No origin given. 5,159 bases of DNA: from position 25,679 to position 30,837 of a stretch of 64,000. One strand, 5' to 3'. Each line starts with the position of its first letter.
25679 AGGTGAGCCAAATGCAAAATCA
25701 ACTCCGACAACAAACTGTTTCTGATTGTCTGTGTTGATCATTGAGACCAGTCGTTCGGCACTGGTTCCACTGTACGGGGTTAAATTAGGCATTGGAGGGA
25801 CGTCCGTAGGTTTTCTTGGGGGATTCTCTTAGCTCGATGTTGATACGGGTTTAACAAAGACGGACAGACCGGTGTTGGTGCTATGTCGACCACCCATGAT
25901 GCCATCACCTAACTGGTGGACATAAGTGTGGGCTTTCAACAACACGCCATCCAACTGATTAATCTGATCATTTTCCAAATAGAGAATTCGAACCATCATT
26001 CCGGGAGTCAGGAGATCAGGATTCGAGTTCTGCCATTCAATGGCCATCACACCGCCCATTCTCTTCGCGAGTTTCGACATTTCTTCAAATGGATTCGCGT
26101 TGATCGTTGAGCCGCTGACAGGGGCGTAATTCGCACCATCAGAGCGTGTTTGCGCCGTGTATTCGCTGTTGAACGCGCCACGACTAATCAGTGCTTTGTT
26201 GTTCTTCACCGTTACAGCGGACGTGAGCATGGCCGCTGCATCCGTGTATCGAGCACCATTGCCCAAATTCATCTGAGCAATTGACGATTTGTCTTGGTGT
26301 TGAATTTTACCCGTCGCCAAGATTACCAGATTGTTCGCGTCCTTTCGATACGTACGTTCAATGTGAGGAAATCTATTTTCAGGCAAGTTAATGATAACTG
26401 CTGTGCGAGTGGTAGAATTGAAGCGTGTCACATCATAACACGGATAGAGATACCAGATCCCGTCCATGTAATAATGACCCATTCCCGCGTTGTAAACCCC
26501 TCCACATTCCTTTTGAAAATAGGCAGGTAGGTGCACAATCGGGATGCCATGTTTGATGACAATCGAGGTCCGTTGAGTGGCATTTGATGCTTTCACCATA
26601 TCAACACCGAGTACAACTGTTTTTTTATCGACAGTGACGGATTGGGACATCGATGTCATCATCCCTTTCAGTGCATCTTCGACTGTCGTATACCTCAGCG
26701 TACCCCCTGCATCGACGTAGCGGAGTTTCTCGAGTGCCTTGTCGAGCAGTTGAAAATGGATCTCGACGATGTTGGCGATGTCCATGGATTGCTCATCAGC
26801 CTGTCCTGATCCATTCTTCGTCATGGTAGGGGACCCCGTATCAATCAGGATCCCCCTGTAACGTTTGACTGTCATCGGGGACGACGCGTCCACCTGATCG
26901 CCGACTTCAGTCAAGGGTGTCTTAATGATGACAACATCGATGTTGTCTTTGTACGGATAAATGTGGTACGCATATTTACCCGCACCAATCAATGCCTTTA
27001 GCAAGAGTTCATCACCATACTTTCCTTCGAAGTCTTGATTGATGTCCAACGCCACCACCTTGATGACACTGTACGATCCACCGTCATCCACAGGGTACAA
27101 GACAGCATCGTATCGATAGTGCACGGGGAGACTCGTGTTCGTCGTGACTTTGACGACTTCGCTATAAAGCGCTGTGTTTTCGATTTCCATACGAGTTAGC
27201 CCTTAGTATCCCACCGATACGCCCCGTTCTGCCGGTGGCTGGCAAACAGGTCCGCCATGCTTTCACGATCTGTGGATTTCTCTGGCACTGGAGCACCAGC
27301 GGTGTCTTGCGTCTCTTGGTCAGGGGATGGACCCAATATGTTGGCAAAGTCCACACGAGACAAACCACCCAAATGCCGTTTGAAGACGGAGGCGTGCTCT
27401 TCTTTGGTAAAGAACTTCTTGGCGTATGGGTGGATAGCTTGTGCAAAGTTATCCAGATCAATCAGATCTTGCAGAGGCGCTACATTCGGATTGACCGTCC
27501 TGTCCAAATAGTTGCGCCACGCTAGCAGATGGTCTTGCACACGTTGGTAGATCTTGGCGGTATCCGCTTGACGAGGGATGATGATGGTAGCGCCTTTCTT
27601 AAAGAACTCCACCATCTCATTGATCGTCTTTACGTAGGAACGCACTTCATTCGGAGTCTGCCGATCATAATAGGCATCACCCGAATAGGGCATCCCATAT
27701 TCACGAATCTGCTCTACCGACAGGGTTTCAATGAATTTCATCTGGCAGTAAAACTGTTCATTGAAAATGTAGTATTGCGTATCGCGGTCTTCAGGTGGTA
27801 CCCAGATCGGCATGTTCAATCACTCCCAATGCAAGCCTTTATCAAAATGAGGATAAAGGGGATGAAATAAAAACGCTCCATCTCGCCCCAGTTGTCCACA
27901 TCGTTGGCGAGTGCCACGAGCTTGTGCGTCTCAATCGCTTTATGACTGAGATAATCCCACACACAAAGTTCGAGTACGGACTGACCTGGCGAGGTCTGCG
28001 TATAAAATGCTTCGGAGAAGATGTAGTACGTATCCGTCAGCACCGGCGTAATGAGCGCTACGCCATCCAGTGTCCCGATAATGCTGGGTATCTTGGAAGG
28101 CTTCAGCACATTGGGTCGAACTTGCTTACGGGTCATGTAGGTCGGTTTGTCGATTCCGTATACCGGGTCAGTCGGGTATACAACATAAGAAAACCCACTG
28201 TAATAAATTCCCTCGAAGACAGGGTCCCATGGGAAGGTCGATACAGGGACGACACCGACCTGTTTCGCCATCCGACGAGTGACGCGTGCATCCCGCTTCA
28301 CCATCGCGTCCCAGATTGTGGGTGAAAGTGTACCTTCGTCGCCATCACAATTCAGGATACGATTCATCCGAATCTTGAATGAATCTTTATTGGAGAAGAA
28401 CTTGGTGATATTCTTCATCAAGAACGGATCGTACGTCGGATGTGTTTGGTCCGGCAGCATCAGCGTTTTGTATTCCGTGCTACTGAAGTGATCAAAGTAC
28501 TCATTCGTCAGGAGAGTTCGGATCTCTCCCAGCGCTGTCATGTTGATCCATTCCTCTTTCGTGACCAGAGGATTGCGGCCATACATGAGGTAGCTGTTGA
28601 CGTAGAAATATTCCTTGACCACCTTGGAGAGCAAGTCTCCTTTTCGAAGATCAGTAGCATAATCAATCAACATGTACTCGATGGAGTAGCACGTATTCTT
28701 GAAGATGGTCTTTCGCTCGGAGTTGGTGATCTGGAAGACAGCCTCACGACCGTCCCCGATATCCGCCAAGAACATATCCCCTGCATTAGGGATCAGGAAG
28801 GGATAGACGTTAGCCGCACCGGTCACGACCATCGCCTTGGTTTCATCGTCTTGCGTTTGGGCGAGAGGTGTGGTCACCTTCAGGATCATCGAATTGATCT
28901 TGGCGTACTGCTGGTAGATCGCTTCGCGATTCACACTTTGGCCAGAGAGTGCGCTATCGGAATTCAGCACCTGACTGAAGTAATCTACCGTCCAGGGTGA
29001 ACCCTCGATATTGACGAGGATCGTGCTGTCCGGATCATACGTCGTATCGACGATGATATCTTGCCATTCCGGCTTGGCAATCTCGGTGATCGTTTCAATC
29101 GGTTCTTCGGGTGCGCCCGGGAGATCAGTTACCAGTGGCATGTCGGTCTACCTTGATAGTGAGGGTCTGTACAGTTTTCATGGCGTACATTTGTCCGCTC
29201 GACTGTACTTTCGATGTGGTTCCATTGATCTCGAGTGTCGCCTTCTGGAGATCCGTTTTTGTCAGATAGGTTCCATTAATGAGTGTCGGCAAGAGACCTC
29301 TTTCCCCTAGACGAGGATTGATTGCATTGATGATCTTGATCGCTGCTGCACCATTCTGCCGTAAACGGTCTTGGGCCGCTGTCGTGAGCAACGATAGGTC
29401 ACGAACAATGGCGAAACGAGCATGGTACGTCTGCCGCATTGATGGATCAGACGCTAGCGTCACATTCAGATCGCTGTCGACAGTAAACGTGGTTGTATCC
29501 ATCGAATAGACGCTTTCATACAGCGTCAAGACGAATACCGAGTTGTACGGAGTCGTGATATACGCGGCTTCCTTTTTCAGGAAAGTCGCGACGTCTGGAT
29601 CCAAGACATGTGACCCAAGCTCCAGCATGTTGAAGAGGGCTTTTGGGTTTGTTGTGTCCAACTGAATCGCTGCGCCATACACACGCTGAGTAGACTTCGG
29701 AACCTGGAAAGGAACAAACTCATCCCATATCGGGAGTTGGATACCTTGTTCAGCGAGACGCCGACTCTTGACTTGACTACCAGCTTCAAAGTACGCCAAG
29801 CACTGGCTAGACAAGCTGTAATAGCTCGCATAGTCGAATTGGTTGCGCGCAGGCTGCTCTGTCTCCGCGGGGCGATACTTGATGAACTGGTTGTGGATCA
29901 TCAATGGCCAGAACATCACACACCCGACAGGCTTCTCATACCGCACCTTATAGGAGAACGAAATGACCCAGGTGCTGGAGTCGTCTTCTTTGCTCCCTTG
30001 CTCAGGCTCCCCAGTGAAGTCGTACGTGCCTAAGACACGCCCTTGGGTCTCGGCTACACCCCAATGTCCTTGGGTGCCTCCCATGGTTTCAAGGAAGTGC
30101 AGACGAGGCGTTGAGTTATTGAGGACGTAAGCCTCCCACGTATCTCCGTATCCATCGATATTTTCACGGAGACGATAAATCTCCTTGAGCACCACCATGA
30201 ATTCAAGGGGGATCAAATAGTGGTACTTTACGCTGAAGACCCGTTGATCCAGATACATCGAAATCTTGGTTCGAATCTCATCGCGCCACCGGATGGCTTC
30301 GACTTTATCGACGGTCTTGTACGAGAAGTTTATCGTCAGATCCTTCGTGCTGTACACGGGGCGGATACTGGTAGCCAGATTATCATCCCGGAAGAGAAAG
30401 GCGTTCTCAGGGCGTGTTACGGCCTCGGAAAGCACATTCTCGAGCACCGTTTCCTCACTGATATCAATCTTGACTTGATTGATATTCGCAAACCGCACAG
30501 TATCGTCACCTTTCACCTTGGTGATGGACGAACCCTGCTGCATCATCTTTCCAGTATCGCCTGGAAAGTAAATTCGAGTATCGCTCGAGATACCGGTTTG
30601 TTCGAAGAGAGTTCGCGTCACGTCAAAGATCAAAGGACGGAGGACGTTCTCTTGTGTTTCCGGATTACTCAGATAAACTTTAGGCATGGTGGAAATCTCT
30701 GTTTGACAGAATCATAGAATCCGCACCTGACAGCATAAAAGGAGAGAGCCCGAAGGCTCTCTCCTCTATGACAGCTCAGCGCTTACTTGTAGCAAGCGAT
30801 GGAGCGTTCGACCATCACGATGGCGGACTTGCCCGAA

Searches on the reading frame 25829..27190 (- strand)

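Call 14: search_protein_families(library=phrogs, proteins=[window:25829-27190:-], max_evalue=0.00001)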
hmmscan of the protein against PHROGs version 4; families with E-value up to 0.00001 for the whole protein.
window:25829-27190:- (453 aa): 1 family
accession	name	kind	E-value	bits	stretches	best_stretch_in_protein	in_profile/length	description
phrog_3245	-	unknown function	2.8e-125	419.6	1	1-447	1-445/452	-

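Call 62: search_protein_families(library=pfam, proteins=[window:25829-27190:-], max_evalue=0.01)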
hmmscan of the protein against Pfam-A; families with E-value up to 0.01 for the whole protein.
window:25829-27190:- (453 aa): 0 families

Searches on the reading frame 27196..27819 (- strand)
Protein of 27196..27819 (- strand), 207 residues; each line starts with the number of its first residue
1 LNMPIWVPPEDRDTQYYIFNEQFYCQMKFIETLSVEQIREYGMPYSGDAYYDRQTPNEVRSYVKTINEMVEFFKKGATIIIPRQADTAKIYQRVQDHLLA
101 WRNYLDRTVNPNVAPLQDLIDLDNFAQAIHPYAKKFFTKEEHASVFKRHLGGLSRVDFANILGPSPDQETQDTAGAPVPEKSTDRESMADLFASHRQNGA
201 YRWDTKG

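Call 14: search_protein_families(library=phrogs, proteins=[window:27196-27819:-], max_evalue=0.00001)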
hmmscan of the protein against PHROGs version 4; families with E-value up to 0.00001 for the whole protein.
window:27196-27819:- (207 aa): 4 families
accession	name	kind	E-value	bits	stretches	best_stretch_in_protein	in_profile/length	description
phrog_32111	-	unknown function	1.5e-25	91.1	1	6-141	4-139/225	-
phrog_5833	-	unknown function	4.4e-21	76.3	1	15-148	10-138/185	-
phrog_32467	-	unknown function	3.1e-17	64.1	1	13-146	19-151/234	-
phrog_11713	-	unknown function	9.8e-10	39.7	1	14-194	18-194/209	-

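Call 62: search_protein_families(library=pfam, proteins=[window:27196-27819:-], max_evalue=0.01)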
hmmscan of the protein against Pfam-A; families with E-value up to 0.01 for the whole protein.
window:27196-27819:- (207 aa): 0 families

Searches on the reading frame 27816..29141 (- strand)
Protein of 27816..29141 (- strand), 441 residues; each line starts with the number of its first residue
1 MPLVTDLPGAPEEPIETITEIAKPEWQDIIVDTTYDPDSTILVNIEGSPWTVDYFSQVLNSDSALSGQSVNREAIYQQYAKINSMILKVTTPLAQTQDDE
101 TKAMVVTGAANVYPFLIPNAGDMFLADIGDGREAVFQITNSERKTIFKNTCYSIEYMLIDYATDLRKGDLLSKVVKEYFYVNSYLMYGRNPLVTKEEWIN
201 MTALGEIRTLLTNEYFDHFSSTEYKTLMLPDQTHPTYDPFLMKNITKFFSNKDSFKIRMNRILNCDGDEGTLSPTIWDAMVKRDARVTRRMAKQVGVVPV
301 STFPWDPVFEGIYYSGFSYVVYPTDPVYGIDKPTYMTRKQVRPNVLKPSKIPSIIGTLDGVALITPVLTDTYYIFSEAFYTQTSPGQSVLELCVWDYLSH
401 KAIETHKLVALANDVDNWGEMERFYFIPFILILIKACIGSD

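Call 14: search_protein_families(library=phrogs, proteins=[window:27816-29141:-], max_evalue=0.00001)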
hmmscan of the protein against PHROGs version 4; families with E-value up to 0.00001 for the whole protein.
window:27816-29141:- (441 aa): 1 family
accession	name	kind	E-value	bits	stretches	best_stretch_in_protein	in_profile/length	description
phrog_3013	-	head and packaging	6.3e-126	421.7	1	1-437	1-422/426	virion structural protein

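Call 62: search_protein_families(library=pfam, proteins=[window:27816-29141:-], max_evalue=0.01)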
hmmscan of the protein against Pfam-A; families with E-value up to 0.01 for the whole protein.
window:27816-29141:- (441 aa): 2 families
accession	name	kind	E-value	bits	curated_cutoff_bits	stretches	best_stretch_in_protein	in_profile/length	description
PF24214.1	Phage_H_T_join_2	-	7.2e-63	211.9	23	1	27-194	3-170/170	Putative phage head-tail joining protein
PF24215.1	H_T_assoc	-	4.8e-56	190.4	27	1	207-436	8-232/237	Phage head to tail associated domain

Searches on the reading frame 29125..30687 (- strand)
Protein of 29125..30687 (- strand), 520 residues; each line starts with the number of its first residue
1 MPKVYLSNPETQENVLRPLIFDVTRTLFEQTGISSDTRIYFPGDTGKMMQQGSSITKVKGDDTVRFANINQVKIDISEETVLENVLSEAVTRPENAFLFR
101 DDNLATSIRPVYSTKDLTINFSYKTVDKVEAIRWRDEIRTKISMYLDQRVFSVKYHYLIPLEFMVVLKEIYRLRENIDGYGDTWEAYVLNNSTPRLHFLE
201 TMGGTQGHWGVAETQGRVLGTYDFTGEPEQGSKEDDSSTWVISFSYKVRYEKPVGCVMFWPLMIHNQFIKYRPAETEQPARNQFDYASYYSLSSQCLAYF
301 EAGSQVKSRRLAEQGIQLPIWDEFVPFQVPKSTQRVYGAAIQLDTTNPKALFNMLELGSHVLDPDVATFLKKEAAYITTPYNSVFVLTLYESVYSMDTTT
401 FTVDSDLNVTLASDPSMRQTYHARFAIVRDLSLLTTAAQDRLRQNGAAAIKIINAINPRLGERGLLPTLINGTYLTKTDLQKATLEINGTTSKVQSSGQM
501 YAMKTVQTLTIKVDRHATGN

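Call 14: search_protein_families(library=phrogs, proteins=[window:29125-30687:-], max_evalue=0.00001)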
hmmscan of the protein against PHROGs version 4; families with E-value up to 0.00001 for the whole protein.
window:29125-30687:- (520 aa): 1 family
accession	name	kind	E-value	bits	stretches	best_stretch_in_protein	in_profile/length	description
phrog_3289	-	unknown function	4.5e-105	353.1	1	1-511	1-514/526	-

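Call 62: search_protein_families(library=pfam, proteins=[window:29125-30687:-], max_evalue=0.01)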
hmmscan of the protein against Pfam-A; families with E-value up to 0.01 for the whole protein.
window:29125-30687:- (520 aa): 0 families
